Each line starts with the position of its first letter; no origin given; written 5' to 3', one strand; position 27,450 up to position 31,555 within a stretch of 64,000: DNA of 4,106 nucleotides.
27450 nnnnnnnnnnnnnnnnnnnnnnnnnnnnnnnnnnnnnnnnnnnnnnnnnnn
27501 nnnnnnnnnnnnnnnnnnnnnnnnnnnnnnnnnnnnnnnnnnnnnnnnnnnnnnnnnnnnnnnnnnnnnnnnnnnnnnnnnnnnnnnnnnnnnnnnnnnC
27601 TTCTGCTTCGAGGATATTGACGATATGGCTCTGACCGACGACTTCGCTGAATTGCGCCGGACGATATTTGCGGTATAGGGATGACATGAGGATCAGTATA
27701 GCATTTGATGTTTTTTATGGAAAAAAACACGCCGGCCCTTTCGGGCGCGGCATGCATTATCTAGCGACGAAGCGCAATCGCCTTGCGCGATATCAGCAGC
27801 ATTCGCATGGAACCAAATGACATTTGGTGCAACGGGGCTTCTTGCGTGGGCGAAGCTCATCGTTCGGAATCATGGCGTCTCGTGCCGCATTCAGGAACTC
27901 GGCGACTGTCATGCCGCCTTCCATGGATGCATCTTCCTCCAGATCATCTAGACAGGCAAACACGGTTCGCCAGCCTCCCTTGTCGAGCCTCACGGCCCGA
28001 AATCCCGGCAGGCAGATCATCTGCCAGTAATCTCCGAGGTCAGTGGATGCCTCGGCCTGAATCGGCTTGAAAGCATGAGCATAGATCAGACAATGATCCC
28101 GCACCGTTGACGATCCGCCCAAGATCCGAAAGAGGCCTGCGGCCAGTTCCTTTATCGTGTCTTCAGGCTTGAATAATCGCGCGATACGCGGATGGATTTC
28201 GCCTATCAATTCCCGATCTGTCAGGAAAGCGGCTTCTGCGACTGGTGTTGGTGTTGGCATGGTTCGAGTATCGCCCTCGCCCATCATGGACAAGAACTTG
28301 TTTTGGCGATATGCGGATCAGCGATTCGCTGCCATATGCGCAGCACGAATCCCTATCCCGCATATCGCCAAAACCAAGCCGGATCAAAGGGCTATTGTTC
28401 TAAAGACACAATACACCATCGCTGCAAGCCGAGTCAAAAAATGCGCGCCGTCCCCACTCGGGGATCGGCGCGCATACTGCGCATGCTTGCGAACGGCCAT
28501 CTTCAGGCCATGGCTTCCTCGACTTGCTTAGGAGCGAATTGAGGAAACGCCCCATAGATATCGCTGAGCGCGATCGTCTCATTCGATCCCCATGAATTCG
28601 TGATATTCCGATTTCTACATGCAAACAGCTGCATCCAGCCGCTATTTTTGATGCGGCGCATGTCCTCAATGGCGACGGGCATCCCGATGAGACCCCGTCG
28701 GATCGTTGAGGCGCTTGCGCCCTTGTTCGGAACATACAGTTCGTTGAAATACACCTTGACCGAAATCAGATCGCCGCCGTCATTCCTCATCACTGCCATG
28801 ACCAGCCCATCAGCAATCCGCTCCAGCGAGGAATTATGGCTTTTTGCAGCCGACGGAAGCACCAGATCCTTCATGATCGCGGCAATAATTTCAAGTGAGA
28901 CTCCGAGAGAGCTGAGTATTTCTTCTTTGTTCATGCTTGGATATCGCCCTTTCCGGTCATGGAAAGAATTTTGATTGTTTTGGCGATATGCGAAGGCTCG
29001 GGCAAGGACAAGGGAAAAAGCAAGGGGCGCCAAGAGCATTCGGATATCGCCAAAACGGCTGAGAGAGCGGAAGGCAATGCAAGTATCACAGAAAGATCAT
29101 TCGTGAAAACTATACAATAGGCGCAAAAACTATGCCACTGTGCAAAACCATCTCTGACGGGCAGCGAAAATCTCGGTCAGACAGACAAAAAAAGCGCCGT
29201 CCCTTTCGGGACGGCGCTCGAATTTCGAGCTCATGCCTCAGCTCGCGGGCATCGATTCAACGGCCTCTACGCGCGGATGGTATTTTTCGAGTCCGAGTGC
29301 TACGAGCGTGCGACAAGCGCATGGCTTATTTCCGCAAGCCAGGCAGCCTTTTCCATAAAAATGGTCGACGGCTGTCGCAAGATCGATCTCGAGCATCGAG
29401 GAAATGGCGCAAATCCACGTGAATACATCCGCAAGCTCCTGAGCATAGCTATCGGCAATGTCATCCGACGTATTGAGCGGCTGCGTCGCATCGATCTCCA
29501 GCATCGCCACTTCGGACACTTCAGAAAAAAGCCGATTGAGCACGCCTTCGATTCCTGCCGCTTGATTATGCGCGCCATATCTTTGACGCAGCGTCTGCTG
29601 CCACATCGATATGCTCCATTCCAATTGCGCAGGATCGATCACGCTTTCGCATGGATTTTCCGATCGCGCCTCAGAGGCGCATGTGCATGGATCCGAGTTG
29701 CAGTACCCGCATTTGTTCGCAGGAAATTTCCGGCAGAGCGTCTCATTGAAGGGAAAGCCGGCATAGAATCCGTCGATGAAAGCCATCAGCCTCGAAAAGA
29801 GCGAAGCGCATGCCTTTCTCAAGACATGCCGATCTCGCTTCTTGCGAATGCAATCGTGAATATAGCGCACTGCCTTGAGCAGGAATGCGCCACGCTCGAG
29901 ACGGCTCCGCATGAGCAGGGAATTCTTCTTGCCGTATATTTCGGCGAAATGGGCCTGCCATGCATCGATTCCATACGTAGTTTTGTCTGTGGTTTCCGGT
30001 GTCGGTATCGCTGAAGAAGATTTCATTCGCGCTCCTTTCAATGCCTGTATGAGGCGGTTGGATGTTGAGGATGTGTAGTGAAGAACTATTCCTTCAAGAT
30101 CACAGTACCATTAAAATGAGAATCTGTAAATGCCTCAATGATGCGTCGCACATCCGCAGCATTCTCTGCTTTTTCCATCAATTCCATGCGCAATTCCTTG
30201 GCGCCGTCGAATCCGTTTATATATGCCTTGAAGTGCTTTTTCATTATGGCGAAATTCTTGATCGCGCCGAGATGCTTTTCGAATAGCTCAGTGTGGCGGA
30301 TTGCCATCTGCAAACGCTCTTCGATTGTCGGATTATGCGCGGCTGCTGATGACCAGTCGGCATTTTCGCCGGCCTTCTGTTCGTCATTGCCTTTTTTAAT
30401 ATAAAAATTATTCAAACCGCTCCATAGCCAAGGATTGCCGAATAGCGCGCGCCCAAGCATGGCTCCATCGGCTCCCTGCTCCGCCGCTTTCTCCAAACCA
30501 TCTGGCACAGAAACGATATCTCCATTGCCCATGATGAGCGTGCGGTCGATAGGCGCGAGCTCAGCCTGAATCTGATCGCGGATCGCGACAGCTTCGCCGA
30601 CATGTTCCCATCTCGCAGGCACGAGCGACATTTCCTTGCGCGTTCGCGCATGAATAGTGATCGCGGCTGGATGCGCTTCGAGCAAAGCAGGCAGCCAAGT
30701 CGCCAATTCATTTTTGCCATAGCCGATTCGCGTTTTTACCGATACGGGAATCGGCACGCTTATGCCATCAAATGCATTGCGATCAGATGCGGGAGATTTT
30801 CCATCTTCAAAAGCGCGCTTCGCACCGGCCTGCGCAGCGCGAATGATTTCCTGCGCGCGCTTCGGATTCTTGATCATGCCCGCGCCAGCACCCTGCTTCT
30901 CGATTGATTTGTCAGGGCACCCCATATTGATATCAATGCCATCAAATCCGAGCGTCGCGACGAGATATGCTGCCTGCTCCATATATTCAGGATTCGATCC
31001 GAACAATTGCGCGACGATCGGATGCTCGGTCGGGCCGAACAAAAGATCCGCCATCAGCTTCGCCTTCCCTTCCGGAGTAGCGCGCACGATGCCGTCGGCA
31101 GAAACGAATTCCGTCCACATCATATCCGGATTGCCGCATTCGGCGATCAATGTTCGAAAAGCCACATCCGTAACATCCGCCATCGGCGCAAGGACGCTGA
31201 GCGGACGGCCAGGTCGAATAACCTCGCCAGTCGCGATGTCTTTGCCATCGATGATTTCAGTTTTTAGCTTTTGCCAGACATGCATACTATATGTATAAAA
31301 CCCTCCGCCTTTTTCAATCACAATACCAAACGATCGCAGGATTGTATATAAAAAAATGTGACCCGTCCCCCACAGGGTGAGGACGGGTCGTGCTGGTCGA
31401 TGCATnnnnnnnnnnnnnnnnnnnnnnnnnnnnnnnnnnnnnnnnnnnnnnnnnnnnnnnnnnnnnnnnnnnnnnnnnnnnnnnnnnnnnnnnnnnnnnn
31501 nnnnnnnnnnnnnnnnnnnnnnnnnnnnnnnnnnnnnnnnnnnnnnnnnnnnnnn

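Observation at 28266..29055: Duplicated regulatory element built from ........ half-sites (16-bp inverted repeats with 41-48 nt spacers) in front of both paralogous island genes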

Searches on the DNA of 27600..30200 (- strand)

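Call 12: search_rna_families(source=window, start=27600, end=30200, threshold=evalue, max_evalue=5)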
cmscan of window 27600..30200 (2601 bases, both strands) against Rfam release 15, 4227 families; matches with E-value up to 5: 6.
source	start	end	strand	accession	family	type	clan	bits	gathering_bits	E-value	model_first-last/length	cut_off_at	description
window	28304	28370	-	RF04239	mir-4679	Gene; miRNA;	-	22.5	88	0.43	1-75/75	no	mir-4679 microRNA precursor family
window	28670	28734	-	RF02335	GlsR2_miR4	Gene; snRNA; snoRNA; CD-box;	-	22.1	100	0.67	1-106/106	no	Giardia snoRNA GlsR2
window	28303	28365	-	RF03704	MIR4380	Gene; miRNA;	-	18.1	83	3.8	1-82/82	no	MIR4380 microRNA precursor family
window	29179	29257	-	RF00519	suhB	Gene; sRNA;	CL00108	17.7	41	1.9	1-77/77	no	Makes More Granules Regulator RNA (mmgR)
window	28856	28893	-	RF02470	Ms_IGR-8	Gene; sRNA;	-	16.8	44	1.9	1-63/63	no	Mycobacterium sRNA Ms_IGR-8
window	28764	28817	-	RF01139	sR2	Gene; snRNA; snoRNA; CD-box;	-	14.7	42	4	1-57/57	no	Small nucleolar RNA sR2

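Call 79: build_rna_model(alignment_id=A5, structure=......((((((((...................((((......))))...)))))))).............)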
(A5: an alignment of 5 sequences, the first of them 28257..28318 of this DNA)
Model R1 built from alignment A5 (5 sequences, 71 columns); structure: as given.
model positions 67; base pairs 12; branch points 0; effective number of sequences 2.5; information 0.838 bits per position. Calibrated on 0.2 Mb of random sequence (short: E-values are rough).
structure used (alignment columns):
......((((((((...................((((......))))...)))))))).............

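Call 80: search_with_rna_model(model_id=R1, sources=[window, L004, L101, L102, L103, L104, L105, L106, L107, L108, L109, L110], max_evalue=10)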
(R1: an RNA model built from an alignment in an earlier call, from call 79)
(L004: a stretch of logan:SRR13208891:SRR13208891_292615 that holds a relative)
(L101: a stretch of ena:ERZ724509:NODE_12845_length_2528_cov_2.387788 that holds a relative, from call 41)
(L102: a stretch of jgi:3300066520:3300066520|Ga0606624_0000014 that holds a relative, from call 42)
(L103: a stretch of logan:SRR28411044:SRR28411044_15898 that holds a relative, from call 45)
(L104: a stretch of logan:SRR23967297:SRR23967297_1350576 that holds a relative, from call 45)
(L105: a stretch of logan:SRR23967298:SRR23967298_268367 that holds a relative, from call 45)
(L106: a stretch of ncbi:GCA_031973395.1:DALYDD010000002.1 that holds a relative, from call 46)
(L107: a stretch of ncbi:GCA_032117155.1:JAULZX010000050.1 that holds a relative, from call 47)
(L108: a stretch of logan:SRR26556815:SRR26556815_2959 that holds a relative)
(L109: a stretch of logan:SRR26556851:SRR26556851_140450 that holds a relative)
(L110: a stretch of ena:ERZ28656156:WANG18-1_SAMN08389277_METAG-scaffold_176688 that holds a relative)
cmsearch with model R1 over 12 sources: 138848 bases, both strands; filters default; matches with E-value up to 10: 10.
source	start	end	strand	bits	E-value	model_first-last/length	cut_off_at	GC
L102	7998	8066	-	81.6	2.5e-21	1-67/67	no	0.33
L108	1311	1380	+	80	7.6e-21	1-67/67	no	0.37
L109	333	402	+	80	7.6e-21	1-67/67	no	0.37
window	28929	28995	-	78.2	2.6e-20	1-67/67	no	0.43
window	28255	28318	-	77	5.8e-20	1-67/67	no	0.52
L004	652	715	+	77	5.8e-20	1-67/67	no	0.52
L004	1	57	+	57.3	4.3e-14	11-67/67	5'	0.49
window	28161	28193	-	16.2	0.068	1-67/67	no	0.52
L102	14641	14701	-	14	0.32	1-67/67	no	0.36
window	29038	29090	+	10.2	4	1-67/67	no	0.49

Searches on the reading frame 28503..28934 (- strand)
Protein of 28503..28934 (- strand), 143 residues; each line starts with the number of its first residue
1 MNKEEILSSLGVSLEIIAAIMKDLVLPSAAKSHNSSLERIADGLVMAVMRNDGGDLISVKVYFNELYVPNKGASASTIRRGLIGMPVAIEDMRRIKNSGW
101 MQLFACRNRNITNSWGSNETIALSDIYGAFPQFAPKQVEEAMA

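Call 5: search_protein_families(library=pfam, proteins=[window:28503-28934:-], max_evalue=0.01)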
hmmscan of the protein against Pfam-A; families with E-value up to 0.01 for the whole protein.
window:28503-28934:- (143 aa): 0 families

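Call 13: find_homologous_proteins(query=window:28503-28934:-)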
Query window:28503-28934:- (143 aa): 1 proteins with E <= 0.001 among 54 candidates.
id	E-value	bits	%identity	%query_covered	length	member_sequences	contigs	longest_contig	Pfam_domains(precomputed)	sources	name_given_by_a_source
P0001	2.5e-86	304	100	100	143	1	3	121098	-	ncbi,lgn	-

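Call 14: find_encoding_contigs(protein=P0001, flank=3000, max_places=5)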
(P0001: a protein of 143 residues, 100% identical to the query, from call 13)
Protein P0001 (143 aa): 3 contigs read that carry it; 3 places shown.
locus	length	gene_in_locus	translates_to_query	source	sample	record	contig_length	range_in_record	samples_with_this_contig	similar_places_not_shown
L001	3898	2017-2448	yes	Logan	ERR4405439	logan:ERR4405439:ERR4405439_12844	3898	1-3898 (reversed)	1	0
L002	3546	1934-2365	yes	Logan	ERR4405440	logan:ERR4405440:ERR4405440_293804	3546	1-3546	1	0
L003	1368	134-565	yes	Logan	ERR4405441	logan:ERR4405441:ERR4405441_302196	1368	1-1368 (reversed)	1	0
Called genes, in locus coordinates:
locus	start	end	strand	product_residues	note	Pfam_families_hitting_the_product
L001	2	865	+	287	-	?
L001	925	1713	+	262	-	-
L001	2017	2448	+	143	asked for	-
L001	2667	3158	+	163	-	-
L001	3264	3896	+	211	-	?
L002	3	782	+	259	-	?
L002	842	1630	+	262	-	-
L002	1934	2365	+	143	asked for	-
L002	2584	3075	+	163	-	-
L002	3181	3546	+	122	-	?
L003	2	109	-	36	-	?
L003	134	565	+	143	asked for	-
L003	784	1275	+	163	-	-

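Call 34: search_protein_families(library=phrogs, proteins=[window:28503-28934:-], max_evalue=1)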
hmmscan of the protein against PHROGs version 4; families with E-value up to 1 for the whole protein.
window:28503-28934:- (143 aa): 2 families
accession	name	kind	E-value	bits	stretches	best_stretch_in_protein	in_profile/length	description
phrog_27740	-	unknown function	0.017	15.5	1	28-80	218-266/287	-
phrog_10349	-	unknown function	0.17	13.4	1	107-127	32-52/75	-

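Call 35: search_protein_families(library=ncbifam, proteins=[window:28503-28934:-], max_evalue=1)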
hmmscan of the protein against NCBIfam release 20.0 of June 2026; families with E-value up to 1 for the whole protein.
window:28503-28934:- (143 aa): 1 family
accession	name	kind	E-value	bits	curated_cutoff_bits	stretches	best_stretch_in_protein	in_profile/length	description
NF007937.0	PRK10654.1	equivalog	0.08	11.7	513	1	5-56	29-79/455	anaerobic C4-dicarboxylate transporter DcuC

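Call 36: search_protein_families(library=pfam, proteins=[window:28503-28934:-], max_evalue=10)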
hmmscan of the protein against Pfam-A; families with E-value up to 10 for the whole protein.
window:28503-28934:- (143 aa): 1 family
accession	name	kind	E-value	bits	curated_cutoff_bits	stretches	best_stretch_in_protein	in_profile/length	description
PF06236.17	MelC1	-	0.18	12.3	27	1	30-74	57-101/115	Tyrosinase co-factor MelC1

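Call 41: find_encoding_contigs(protein=P0015, flank=10000, max_places=4)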
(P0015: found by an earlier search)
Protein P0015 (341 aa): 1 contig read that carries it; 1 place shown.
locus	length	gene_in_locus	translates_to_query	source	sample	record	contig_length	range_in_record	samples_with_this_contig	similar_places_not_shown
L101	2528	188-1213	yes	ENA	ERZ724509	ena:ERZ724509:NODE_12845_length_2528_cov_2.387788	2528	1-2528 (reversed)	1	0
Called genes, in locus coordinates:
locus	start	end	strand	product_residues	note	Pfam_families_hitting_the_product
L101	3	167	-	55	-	?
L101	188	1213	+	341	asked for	PF05496:RuvB_N, PF00004:AAA, PF13173:AAA_14 (weak), PF13401:AAA_22 (faint), PF13177:DNA_pol3_delta2, PF22608:DNAX_ATPase_lid (weak)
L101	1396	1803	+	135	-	PF00903:Glyoxalase (weak), PF22677:Ble-like_N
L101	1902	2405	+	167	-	PF27765:UCP032817-like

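Call 42: find_encoding_contigs(protein=P0008, flank=10000, max_places=3)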
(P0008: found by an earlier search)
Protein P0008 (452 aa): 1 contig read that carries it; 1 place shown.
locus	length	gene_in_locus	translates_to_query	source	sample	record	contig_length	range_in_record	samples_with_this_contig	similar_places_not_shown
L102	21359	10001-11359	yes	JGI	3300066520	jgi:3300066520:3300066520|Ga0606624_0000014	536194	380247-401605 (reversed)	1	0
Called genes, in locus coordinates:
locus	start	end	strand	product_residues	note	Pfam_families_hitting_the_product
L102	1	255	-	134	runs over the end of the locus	-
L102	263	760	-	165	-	PF00293:NUDIX, PF14815:NUDIX_4 (faint)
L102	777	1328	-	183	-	PF00583:Acetyltransf_1, PF13673:Acetyltransf_10, PF13508:Acetyltransf_7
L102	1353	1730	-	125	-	-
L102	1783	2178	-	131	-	PF08818:DUF1801 (weak)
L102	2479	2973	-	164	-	PF00293:NUDIX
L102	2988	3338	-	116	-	PF09966:DUF2200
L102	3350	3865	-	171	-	PF13671:AAA_33 (weak)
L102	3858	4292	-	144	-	PF08818:DUF1801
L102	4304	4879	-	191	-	PF01467:CTP_transf_like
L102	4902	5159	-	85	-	-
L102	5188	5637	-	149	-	-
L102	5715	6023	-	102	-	-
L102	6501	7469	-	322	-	PF05496:RuvB_N (weak), PF00004:AAA, PF13173:AAA_14 (weak), PF13401:AAA_22 (faint), PF13177:DNA_pol3_delta2, PF22608:DNAX_ATPase_lid (weak)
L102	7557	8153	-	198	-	-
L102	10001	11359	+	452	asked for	PF03952:Enolase_N, PF00113:Enolase_C, PF13378:MR_MLE_C (faint), PF07476:MAAL_C (weak)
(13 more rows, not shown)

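Call 45: find_encoding_contigs(protein=P0009, flank=6000, max_places=6)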
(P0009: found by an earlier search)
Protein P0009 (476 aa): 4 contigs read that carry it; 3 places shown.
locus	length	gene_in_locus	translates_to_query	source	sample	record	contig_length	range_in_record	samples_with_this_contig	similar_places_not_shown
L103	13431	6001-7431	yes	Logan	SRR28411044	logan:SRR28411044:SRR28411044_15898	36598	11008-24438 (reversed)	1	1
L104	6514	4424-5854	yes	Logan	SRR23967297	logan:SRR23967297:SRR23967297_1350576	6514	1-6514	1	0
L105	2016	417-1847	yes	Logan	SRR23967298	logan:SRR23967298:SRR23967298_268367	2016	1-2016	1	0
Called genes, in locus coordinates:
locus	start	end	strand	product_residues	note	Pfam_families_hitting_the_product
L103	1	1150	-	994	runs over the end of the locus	-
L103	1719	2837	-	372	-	PF05496:RuvB_N, PF00004:AAA, PF13401:AAA_22 (faint), PF13177:DNA_pol3_delta2, PF22608:DNAX_ATPase_lid (weak)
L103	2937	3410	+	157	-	-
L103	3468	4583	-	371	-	PF01207:Dus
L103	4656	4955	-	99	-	-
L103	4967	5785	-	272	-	-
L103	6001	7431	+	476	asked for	PF03952:Enolase_N, PF00113:Enolase_C, PF07476:MAAL_C (weak)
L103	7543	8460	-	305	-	PF02129:Peptidase_S15, PF05448:AXE1 (faint), PF01738:DLH, PF20434:BD-FAE (faint), PF00326:Peptidase_S9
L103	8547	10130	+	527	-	PF01676:Metalloenzyme, PF06415:iPGM_N, PF01663:Phosphodiest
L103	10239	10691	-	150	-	PF08570:DUF1761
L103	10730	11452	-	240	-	-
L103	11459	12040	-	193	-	-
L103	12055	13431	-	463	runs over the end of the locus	-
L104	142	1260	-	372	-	PF05496:RuvB_N, PF00004:AAA, PF13401:AAA_22 (faint), PF13177:DNA_pol3_delta2, PF22608:DNAX_ATPase_lid (weak)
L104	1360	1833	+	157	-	-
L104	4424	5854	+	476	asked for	PF03952:Enolase_N, PF00113:Enolase_C, PF07476:MAAL_C (weak)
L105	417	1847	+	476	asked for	PF03952:Enolase_N, PF00113:Enolase_C, PF07476:MAAL_C (weak)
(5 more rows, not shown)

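Call 46: find_encoding_contigs(protein=P0013, flank=6000, max_places=3)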
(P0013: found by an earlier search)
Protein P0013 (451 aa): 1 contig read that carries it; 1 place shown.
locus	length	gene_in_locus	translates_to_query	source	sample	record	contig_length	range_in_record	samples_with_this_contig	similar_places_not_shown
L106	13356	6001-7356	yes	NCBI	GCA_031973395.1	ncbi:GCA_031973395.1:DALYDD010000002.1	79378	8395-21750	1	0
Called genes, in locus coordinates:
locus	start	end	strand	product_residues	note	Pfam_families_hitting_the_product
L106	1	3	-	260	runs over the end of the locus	-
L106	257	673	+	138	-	-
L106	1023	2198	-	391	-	PF10342:Kre9_KNH (faint)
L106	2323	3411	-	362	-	PF01207:Dus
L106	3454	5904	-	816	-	PF16403:Bact_surface_Ig-like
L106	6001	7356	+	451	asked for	PF03952:Enolase_N, PF00113:Enolase_C, PF07476:MAAL_C (weak)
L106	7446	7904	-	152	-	-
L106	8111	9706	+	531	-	PF01676:Metalloenzyme, PF06415:iPGM_N, PF01663:Phosphodiest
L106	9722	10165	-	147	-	PF08570:DUF1761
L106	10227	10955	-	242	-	PF24161:CCDC39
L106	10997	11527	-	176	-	PF07963:N_methyl (weak)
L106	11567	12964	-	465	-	-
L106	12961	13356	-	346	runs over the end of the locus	PF00482:T2SSF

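Call 47: find_encoding_contigs(protein=P0012, flank=6000, max_places=3)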
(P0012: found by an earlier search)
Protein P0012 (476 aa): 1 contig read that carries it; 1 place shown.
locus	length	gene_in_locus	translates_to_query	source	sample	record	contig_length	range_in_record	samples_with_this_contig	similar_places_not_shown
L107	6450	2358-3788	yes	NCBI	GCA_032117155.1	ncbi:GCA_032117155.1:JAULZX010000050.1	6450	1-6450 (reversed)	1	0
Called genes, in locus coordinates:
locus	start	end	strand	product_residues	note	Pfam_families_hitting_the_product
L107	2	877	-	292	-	?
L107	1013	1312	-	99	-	-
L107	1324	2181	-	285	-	-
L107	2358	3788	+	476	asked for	PF03952:Enolase_N, PF00113:Enolase_C, PF07476:MAAL_C (weak)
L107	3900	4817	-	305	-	PF02129:Peptidase_S15, PF05448:AXE1 (faint), PF01738:DLH, PF20434:BD-FAE (faint), PF00326:Peptidase_S9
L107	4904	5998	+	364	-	PF01676:Metalloenzyme, PF06415:iPGM_N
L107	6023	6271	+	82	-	-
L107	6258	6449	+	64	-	?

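Call 77: search_protein_families(library=padloc, proteins=[window:28503-28934:-, P0019], max_evalue=0.1)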
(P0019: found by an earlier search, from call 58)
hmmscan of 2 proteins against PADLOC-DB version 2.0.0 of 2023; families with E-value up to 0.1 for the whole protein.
window:28503-28934:- (143 aa): 0 families

P0019 (142 aa): 0 families

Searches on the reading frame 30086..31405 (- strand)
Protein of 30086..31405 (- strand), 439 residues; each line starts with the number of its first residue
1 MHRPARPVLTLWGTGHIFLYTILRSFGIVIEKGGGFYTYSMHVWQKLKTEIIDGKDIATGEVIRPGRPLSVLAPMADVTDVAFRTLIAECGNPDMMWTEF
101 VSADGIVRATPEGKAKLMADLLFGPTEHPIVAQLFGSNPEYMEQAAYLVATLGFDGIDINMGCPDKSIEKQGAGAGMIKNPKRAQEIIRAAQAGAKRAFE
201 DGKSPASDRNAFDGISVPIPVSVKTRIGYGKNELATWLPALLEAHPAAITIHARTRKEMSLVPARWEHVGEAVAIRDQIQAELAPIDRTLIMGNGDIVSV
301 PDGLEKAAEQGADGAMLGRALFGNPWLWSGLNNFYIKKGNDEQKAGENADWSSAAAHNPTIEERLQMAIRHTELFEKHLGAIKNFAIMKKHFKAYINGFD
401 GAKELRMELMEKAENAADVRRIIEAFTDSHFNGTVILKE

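Call 5: search_protein_families(library=pfam, proteins=[window:30086-31405:-], max_evalue=0.01)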
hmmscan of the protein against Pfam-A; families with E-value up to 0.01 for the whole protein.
window:30086-31405:- (439 aa): 1 family
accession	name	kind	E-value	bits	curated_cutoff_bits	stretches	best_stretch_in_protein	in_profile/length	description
PF01207.24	Dus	-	2.8e-54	184.8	20.4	2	72-193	2-119/311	Dihydrouridine synthase (Dus)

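Call 58: list_cluster_members(proteins=[window:30086-31405:-, L102:8766-9827:-, L102:6501-7469:-, L102:8250-8678:-, L102:7557-8153:-])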
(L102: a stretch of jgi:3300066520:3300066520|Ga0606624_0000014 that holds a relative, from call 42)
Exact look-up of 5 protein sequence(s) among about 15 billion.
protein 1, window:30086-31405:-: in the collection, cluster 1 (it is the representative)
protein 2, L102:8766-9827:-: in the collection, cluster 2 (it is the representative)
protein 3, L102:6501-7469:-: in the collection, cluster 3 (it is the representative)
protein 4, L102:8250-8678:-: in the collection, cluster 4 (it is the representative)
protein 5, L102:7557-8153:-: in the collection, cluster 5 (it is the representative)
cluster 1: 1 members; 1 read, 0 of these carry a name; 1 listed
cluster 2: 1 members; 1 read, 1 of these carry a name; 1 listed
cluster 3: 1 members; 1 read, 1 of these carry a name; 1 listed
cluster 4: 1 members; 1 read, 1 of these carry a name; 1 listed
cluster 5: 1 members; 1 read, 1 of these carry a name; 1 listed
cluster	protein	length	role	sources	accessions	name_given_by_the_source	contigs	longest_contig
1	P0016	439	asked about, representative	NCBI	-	-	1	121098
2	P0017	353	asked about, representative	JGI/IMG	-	nifR3 family TIM-barrel protein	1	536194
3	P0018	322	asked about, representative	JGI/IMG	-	DNA polymerase-3 subunit gamma/tau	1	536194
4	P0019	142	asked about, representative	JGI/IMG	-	hypothetical protein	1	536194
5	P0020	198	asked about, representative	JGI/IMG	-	hypothetical protein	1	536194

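Call 77: search_protein_families(library=padloc, proteins=[P0019], max_evalue=0.1)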
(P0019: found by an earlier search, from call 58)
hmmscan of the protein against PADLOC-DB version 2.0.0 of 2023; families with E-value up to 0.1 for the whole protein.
P0019 (142 aa): 0 families
